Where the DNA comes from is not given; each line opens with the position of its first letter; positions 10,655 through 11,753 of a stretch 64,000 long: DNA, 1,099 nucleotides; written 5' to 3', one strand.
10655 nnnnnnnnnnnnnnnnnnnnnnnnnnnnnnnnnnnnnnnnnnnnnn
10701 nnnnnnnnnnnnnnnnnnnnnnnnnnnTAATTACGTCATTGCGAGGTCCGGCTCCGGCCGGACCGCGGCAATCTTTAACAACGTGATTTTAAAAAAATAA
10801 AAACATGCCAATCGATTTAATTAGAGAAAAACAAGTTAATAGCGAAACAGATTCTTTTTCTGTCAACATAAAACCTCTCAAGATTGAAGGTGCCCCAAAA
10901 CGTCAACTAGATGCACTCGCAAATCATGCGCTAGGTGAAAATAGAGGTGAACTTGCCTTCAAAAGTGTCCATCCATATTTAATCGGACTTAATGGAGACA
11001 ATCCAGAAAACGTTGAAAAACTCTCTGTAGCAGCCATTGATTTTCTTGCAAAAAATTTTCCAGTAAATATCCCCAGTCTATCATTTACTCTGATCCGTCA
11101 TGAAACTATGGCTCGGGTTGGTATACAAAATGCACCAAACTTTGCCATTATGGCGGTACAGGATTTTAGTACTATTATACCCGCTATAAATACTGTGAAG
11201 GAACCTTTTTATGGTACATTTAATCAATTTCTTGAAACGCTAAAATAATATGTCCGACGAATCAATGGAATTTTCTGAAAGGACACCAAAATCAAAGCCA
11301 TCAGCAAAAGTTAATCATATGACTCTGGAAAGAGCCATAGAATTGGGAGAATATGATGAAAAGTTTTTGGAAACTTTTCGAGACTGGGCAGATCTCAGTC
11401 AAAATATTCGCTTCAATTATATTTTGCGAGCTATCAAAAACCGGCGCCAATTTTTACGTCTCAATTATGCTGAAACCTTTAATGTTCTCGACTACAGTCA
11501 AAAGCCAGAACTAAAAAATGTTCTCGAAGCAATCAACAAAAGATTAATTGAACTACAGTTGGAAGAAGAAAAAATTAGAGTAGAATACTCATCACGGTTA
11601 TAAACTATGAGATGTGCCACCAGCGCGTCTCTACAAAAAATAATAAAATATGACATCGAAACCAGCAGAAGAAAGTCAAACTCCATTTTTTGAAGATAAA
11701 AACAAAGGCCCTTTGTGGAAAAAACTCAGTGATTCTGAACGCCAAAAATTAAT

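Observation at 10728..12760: Five-gene cassette of unknown small proteins inserted between dnaK and dnaJ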

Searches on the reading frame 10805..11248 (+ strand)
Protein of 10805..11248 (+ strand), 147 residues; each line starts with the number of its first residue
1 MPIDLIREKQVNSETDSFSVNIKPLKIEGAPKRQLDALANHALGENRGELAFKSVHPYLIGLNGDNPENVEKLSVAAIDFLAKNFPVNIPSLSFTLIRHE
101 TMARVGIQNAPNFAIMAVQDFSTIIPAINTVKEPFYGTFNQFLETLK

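Call 4: search_protein_families(library=pfam, proteins=[window:10805-11248:+], max_evalue=1)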
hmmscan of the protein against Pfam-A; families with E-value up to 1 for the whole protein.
window:10805-11248:+ (147 aa): 0 families

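Call 5: search_protein_families(library=ncbifam, proteins=[window:10805-11248:+], max_evalue=1)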
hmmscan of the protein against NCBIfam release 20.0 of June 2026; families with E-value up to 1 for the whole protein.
window:10805-11248:+ (147 aa): 0 families

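Call 6: search_protein_families(library=phrogs, proteins=[window:10805-11248:+], max_evalue=1)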
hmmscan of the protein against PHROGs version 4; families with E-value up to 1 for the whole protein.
window:10805-11248:+ (147 aa): 0 families

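Call 7: search_protein_families(library=padloc, proteins=[window:10805-11248:+], max_evalue=1)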
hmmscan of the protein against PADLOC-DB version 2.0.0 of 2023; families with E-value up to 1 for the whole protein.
window:10805-11248:+ (147 aa): 0 families

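Call 12: find_encoding_contigs(protein=window:10805-11248:+, flank=6000, max_places=6)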
Protein window:10805-11248:+ (147 aa): 3 contigs read that carry it; 2 places shown.
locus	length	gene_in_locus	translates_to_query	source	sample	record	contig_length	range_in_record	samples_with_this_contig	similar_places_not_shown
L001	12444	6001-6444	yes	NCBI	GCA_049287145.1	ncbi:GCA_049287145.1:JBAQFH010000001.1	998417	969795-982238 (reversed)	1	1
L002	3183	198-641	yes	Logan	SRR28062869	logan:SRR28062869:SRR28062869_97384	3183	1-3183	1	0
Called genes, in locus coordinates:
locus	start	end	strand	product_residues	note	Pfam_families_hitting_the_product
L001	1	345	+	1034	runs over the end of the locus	PF00580:UvrD-helicase, PF01443:Viral_helicase1 (faint), PF13245:AAA_19, PF13604:AAA_30 (faint), PF13361:UvrD_C, PF13538:UvrD_C_2 (faint), PF12705:PDDEXK_1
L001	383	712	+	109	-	-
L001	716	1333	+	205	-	PF00702:Hydrolase, PF13419:HAD_2, PF13242:Hydrolase_like (weak)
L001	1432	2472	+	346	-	PF02646:RmuC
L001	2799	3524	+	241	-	PF01628:HrcA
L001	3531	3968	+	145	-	PF01025:GrpE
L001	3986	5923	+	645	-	PF00012:HSP70, PF06723:MreB_Mbl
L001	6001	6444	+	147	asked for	-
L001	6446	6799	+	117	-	-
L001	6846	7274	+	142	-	-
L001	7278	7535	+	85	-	-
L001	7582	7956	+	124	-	-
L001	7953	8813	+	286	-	PF00226:DnaJ, PF01556:DnaJ_C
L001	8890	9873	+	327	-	PF08529:NusA_N, PF13184:KH_NusA_1st, PF26594:KH_NusA_2nd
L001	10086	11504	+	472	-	PF00009:GTP_EFTU, PF00071:Ras (weak), PF01926:MMR_HSR1, PF02421:FeoB_N (weak), PF08477:Roc (weak), PF09439:SRPRB (weak), PF22042:EF-G_D2, PF11987:IF-2, +2 more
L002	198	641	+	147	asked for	-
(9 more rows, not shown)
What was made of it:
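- Checked: They are called as genes in the source assembly GCA_049287145.1 (call 12).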

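Call 21: find_homologous_proteins(query=window:10805-11248:+, max_evalue=0.01)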
Query window:10805-11248:+ (147 aa): 2 proteins with E <= 0.01 among 27 candidates.
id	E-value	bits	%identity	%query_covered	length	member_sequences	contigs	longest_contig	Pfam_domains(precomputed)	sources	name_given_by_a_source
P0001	4.2e-90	317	100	100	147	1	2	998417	-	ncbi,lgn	ncbi:MAG: hypothetical protein WAV41_06035 [Microgenomates group bacterium]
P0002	4.1e-61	223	74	95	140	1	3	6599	-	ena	-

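Call 24: find_encoding_contigs(protein=P0002, flank=10000, max_places=6)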
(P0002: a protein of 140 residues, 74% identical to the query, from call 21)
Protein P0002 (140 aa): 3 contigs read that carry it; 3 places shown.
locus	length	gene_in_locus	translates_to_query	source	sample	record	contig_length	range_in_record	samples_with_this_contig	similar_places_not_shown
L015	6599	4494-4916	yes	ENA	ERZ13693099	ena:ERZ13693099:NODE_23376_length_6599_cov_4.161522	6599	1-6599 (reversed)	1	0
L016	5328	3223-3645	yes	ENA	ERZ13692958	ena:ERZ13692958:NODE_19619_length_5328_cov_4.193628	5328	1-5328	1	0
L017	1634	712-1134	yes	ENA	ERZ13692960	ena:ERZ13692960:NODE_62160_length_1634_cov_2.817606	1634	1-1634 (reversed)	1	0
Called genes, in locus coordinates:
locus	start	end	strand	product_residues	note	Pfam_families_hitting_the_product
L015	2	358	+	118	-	?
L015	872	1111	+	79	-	-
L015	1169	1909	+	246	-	PF01628:HrcA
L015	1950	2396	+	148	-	PF01025:GrpE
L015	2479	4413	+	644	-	PF00012:HSP70, PF06723:MreB_Mbl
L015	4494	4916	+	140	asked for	-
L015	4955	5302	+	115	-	-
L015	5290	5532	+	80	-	-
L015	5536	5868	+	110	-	-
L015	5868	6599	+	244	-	?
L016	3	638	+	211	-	?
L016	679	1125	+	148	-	PF01025:GrpE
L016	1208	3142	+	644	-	PF00012:HSP70, PF06723:MreB_Mbl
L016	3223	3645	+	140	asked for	-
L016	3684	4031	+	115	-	-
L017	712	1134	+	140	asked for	-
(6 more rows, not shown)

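Call 42: find_related_loci(query=window:10805-11248:+, collection=viral_contigs, flank=5000)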
Query window:10805-11248:+ (147 aa) in viral_contigs; peptide patterns used: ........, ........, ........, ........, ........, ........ (x = any residue, [..] = any of these).
13 stretches matched a pattern, but none encodes a relative of the query by tblastn (E <= 1e-3).

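Call 60: search_solved_structures(query=window:10805-11248:+, max_evalue=10)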
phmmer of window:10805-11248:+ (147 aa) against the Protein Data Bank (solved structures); distinct sequences matched with E-value up to 10: 2.
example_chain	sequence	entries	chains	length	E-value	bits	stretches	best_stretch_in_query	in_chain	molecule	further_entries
8v3b_a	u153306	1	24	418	0.1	15.9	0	19-53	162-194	O43_129_+4 component B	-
8v2d_y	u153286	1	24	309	2.8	11.3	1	19-53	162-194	O43_129 component B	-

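Call 79: predict_structure(alignment_id=A3)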
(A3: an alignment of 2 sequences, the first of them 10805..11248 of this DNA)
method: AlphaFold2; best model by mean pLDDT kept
length: 147 residues; sequences in the alignment: 2
mean_pLDDT: 44.0   pTM: 0.32
mean pLDDT of the five models: 44.0, 35.0, 34.1, 33.7, 33.6
residues with pLDDT >= 90: 0; 70-90: 0; 50-70: 53; < 50: 94
segments of 3 or more residues with pLDDT < 50: 1-5, 24-65, 86-91, 105-108, 110-138, 143-147
pLDDT, mean of each block of 10 residues (from residue 1): 49 52 43 32 28 31 47 57 50 53 49 47 33 42 48
secondary structure, 60 per line:
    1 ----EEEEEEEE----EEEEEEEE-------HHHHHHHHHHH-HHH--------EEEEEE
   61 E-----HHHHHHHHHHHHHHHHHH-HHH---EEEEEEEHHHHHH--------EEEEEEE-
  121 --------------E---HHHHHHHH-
elements in order: E5-12 E17-24 H32-42 E55-61 H67-84 E92-98 H99-104 E113-119 H139-146
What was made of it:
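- Small size, no domains, AT-rich sequence, and a failed structure prediction for ORF1 (call 79).
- Tried and rejected: The ORF1 structure prediction failed (pLDDT 44, call 79), so no fold search was run on it.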

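Call 95: list_cluster_members(proteins=[P0002, P0004, P0005, P0006, P0012, P0017])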
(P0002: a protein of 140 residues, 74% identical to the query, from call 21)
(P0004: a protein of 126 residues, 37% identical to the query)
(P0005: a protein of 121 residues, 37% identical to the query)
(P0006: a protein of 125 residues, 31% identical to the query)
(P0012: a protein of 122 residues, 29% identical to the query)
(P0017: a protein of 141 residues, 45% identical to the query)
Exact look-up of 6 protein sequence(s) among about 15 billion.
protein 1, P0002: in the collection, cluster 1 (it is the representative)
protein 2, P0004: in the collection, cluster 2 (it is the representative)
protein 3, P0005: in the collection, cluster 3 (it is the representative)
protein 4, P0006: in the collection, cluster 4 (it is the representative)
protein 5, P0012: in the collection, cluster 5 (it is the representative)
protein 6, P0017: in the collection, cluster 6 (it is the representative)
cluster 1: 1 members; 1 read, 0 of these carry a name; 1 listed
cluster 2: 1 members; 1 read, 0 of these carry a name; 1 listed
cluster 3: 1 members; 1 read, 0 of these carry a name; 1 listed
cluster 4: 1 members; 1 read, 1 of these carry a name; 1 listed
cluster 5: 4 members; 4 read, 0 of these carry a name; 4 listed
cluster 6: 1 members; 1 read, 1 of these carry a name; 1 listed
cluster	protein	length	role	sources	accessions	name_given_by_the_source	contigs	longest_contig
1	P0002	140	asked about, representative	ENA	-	-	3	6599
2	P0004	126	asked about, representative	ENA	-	-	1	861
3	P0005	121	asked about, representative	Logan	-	-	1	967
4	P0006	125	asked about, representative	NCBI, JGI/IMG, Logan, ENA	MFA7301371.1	MAG: hypothetical protein WC069_03610 [Candidatus Shapirobacteria bacterium]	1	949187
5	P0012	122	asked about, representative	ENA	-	-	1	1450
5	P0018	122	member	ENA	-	-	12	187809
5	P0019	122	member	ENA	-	-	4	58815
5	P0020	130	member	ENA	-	-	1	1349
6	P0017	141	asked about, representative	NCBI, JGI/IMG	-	hypothetical protein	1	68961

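Call 98: find_encoding_contigs(protein=P0018, flank=6000, max_places=4)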
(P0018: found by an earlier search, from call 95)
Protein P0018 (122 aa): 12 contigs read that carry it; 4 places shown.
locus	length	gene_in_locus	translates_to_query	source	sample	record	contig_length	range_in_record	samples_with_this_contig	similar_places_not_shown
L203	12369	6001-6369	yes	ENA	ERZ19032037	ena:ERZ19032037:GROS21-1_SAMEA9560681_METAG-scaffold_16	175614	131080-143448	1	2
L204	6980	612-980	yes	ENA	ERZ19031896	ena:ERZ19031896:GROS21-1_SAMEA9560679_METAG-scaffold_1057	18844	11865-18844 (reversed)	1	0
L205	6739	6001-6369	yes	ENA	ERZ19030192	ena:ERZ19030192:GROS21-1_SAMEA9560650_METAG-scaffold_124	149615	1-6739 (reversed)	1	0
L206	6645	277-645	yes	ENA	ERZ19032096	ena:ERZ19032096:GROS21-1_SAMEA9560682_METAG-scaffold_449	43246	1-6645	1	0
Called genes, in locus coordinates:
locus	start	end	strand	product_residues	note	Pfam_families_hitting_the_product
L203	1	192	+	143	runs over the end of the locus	PF22769:DCD, PF00692:dUTPase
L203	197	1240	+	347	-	PF02646:RmuC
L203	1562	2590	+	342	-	-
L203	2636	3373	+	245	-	PF01628:HrcA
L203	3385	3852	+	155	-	PF01025:GrpE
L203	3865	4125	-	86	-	-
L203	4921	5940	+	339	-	PF00012:HSP70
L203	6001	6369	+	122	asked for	-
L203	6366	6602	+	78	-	-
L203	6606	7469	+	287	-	PF00226:DnaJ, PF01556:DnaJ_C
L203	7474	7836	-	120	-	-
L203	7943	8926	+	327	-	PF08529:NusA_N, PF13184:KH_NusA_1st, PF26594:KH_NusA_2nd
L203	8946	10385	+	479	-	PF00009:GTP_EFTU, PF00025:Arf, PF00071:Ras, PF01926:MMR_HSR1, PF02421:FeoB_N (weak), PF08477:Roc (weak), PF22042:EF-G_D2, PF11987:IF-2, +2 more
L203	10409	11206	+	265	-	-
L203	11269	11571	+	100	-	-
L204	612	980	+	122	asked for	-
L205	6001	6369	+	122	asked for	-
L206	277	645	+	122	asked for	-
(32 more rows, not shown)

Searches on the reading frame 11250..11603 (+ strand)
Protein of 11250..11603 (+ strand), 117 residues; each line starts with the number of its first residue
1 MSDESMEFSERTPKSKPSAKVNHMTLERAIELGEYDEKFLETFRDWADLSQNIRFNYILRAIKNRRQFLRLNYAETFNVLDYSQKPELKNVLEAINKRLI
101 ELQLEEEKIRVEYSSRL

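Call 4: search_protein_families(library=pfam, proteins=[window:11250-11603:+], max_evalue=1)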
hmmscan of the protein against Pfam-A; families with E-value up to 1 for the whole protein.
window:11250-11603:+ (117 aa): 0 families

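Call 5: search_protein_families(library=ncbifam, proteins=[window:11250-11603:+], max_evalue=1)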
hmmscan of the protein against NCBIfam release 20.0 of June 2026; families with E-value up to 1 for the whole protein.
window:11250-11603:+ (117 aa): 1 family
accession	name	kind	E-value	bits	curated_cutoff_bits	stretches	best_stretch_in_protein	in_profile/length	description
NF047558.1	TPR_END_plus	domain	0.025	14.5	32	1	26-59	22-55/56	TPR end-of-group domain-containing protein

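Call 6: search_protein_families(library=phrogs, proteins=[window:11250-11603:+], max_evalue=1)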
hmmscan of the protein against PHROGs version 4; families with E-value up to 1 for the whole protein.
window:11250-11603:+ (117 aa): 2 families
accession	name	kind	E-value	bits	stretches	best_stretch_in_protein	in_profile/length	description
phrog_11134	-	unknown function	0.067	13.9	1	57-113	47-99/169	-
phrog_11761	-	unknown function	0.13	13.3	1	66-110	11-54/110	-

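Call 7: search_protein_families(library=padloc, proteins=[window:11250-11603:+], max_evalue=1)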
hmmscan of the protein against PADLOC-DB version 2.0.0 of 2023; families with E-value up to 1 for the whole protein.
window:11250-11603:+ (117 aa): 0 families

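Call 43: find_related_loci(query=window:11250-11603:+, collection=viral_contigs, flank=5000)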
Query window:11250-11603:+ (117 aa) in viral_contigs; peptide patterns used: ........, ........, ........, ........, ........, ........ (x = any residue, [..] = any of these).
11 stretches matched a pattern, but none encodes a relative of the query by tblastn (E <= 1e-3).

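Call 59: search_solved_structures(query=window:11250-11603:+, max_evalue=10)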
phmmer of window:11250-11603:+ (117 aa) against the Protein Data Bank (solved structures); distinct sequences matched with E-value up to 10: 2.
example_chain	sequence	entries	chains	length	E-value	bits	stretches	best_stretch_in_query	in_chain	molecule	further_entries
1rkt_A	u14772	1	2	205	0.52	13.7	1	32-73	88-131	protein yfiR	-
8s89_A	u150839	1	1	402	3.3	11.1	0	25-109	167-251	DE NOVO PROTEIN P400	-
